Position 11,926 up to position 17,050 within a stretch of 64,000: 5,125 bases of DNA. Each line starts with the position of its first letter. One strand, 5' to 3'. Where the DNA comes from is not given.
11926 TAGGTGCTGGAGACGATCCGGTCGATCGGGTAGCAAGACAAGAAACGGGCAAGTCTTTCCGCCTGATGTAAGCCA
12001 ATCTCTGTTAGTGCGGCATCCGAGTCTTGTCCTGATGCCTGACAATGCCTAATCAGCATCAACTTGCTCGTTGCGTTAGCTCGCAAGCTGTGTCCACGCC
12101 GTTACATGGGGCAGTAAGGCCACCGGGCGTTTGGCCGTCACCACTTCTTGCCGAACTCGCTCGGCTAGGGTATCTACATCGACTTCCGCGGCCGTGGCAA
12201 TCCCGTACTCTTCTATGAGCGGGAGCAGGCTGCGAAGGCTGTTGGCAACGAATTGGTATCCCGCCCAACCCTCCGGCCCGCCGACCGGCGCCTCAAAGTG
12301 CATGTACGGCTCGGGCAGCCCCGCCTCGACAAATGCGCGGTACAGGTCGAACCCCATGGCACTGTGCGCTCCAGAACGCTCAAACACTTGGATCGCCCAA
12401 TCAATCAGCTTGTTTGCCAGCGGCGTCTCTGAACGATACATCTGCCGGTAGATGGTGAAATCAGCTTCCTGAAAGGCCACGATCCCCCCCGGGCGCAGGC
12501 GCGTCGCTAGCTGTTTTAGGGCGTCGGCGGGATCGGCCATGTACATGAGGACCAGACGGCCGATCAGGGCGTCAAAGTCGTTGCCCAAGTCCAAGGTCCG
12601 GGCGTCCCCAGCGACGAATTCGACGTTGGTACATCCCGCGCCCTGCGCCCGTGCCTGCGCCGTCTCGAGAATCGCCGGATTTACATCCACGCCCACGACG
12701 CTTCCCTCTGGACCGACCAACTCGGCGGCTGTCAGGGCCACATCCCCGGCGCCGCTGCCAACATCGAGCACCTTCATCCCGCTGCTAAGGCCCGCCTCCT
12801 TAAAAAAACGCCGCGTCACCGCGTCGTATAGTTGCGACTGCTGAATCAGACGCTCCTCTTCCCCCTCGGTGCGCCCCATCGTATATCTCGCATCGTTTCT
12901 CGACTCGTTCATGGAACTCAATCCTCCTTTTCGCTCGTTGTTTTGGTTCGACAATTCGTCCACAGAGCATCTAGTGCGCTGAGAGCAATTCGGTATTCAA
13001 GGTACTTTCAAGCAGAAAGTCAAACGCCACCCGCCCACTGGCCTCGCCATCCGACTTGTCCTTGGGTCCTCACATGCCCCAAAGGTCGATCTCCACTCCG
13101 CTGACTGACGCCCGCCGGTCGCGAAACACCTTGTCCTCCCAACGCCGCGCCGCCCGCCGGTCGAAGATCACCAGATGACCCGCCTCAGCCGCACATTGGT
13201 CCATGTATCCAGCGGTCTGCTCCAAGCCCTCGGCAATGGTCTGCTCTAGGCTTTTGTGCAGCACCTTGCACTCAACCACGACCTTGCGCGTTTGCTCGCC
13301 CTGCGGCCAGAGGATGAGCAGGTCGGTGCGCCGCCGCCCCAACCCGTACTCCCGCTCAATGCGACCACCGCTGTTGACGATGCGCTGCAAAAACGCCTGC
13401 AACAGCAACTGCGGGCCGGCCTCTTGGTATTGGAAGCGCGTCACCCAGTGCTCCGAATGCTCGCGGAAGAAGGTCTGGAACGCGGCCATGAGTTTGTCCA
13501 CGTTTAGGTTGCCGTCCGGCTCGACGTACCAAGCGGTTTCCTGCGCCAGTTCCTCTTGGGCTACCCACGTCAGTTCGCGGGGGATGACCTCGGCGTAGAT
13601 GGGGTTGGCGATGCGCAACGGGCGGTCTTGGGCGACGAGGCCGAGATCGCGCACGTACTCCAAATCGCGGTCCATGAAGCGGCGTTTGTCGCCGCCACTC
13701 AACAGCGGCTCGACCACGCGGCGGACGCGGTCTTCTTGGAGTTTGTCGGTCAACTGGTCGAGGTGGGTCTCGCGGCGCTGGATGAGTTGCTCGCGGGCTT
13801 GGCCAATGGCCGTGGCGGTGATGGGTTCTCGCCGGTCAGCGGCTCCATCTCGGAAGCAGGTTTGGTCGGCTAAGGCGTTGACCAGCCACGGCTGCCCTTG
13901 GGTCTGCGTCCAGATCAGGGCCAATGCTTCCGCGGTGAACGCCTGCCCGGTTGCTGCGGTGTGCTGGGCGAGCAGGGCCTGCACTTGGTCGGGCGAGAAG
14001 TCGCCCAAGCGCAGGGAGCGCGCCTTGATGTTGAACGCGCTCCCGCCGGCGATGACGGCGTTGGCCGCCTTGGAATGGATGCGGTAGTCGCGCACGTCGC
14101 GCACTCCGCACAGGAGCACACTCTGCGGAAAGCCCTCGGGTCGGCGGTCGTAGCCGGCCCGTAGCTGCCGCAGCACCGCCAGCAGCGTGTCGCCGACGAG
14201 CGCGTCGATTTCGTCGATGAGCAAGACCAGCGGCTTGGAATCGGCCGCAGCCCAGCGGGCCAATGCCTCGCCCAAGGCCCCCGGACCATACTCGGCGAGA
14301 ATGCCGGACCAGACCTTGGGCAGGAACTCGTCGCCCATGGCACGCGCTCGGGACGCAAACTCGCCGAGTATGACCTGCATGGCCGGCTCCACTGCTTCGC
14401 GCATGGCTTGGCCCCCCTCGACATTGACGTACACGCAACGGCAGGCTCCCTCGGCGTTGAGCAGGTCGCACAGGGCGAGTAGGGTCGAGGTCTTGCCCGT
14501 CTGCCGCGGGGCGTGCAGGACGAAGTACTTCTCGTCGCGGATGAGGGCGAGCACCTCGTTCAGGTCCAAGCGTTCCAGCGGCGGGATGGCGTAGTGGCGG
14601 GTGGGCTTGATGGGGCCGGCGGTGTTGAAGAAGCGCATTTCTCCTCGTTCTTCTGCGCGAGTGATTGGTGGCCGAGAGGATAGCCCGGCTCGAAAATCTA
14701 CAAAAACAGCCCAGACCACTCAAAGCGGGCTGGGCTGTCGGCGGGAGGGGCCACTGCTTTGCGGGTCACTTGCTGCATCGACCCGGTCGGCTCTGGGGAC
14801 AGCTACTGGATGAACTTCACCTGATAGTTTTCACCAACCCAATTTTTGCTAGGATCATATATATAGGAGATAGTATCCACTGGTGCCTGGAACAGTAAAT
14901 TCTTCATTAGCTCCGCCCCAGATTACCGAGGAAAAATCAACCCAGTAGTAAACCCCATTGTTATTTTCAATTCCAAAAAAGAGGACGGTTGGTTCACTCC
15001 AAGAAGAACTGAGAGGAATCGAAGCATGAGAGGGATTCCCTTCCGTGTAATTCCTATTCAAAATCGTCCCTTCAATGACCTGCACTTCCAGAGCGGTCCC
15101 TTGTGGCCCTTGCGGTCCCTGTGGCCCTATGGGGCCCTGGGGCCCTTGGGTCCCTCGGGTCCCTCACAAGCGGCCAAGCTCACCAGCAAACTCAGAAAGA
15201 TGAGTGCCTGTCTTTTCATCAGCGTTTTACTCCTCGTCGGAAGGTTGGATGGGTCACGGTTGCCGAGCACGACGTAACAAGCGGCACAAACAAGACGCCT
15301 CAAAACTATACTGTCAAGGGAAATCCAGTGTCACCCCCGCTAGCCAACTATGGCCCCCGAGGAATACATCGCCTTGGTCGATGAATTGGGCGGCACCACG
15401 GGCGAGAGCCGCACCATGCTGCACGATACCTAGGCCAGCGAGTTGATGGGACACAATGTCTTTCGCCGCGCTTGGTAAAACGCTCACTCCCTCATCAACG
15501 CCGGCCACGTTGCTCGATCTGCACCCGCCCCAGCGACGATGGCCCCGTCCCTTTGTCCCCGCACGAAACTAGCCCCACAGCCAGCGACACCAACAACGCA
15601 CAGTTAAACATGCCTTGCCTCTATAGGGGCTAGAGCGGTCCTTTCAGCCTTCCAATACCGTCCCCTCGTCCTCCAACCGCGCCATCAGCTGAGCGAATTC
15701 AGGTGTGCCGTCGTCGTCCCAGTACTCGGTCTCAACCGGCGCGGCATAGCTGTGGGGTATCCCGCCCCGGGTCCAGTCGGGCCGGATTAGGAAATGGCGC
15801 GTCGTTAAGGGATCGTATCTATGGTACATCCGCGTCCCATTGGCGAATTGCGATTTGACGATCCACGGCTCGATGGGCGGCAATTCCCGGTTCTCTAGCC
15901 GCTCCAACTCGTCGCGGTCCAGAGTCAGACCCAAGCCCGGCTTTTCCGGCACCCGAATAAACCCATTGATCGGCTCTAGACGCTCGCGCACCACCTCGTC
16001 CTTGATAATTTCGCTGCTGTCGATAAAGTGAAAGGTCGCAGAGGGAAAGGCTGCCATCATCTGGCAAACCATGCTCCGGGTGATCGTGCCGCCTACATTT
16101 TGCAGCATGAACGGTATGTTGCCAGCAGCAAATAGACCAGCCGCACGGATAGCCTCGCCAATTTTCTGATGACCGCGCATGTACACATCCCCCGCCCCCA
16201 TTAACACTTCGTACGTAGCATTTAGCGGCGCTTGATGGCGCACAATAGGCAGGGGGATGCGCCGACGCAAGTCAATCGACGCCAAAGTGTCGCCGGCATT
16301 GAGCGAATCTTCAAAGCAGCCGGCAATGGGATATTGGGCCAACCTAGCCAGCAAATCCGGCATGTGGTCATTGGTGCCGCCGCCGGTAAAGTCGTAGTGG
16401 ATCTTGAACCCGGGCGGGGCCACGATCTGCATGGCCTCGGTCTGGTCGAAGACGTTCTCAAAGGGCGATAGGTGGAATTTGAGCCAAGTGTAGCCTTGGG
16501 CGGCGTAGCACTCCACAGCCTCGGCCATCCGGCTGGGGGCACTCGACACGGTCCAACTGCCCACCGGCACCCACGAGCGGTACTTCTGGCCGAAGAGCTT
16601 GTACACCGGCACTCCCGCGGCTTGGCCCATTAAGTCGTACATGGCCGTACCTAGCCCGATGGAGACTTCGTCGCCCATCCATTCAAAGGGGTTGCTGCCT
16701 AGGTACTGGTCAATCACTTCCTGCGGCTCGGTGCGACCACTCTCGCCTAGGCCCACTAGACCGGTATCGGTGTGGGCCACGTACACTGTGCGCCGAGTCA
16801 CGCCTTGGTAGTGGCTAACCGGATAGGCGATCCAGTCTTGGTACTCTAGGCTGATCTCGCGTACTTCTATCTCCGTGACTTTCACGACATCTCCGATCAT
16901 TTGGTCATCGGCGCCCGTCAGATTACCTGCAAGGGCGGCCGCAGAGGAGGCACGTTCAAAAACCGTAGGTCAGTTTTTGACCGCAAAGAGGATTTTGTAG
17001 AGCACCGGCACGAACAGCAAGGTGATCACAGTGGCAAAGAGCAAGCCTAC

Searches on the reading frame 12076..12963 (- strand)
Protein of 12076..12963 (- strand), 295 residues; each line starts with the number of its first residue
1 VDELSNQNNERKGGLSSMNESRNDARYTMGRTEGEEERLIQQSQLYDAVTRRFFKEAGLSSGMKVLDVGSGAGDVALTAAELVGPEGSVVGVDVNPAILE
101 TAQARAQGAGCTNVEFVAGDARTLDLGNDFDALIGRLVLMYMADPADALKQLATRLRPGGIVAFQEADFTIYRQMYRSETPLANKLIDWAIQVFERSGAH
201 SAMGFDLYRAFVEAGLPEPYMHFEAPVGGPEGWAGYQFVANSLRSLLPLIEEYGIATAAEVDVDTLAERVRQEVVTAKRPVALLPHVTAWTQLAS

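Call 96: search_protein_families(library=pfam, proteins=[window:12076-12963:-], max_evalue=0.00001)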
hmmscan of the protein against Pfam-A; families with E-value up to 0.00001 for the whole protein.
window:12076-12963:- (295 aa): 8 families
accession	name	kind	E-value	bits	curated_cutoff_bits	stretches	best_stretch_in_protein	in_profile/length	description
PF13847.12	Methyltransf_31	-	5.9e-25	88.1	27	1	60-178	2-114/145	Methyltransferase domain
PF13649.12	Methyltransf_25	-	3.6e-19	69.7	27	1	65-160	1-97/97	Methyltransferase domain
PF01209.24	Ubie_methyltran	-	1.1e-16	61.3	20.1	1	55-168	41-155/233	ubiE/COQ5 methyltransferase family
PF08241.18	Methyltransf_11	-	1.6e-16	61.1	21.2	1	66-164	1-95/95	Methyltransferase domain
PF08242.18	Methyltransf_12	-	2.1e-14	54.5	30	1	66-162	1-98/98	Methyltransferase domain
PF13489.12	Methyltransf_23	-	4.5e-13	49.7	27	1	45-216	8-159/164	Methyltransferase domain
PF01135.25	PCMT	-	3.3e-11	43.8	20.3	1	55-123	70-135/210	Protein-L-isoaspartate(D-aspartate) O-methyltransferase (PCMT)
PF02390.23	Methyltransf_4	-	4e-06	26.8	24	0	64-124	4-64/173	Putative methyltransferase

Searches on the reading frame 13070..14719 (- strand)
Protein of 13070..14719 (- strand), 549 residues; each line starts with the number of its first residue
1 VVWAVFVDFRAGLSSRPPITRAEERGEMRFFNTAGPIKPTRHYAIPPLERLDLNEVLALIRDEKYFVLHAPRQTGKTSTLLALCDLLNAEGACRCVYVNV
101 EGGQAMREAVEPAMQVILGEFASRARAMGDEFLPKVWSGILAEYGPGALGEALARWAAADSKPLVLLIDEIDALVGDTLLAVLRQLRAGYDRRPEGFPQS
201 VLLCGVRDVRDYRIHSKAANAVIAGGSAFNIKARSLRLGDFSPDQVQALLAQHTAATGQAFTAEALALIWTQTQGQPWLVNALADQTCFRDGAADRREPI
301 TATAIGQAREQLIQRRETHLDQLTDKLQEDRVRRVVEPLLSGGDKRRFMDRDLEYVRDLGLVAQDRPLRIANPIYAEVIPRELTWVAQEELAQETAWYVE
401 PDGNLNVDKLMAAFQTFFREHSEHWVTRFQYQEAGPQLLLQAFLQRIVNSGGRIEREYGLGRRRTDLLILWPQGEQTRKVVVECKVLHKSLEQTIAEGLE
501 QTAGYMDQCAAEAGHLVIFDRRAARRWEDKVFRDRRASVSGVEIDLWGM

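Call 96: search_protein_families(library=pfam, proteins=[window:13070-14719:-], max_evalue=0.00001)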
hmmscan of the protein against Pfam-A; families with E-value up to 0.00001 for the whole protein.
window:13070-14719:- (549 aa): 1 family
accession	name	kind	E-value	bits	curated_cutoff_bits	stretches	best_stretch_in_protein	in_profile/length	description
PF13401.12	AAA_22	-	2e-07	31.8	27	1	63-211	5-128/130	AAA domain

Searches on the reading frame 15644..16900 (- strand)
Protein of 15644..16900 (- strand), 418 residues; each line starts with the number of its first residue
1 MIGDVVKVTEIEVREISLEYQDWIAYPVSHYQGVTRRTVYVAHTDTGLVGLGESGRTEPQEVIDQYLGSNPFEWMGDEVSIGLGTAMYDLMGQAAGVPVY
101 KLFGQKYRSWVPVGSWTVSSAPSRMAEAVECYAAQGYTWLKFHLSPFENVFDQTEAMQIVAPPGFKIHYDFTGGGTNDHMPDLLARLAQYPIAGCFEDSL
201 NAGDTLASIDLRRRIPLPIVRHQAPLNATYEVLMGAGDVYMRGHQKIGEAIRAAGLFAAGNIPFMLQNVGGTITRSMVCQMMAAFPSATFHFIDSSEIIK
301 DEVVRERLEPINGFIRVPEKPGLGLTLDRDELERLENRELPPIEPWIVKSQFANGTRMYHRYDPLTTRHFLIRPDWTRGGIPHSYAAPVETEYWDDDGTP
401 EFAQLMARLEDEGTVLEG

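Call 96: search_protein_families(library=pfam, proteins=[window:15644-16900:-], max_evalue=0.00001)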
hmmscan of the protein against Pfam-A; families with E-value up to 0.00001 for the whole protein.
window:15644-16900:- (418 aa): 1 family
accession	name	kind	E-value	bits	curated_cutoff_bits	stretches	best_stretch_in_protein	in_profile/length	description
PF13378.12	MR_MLE_C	-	6.6e-18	65.7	29.4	1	125-330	2-218/219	Enolase C-terminal domain-like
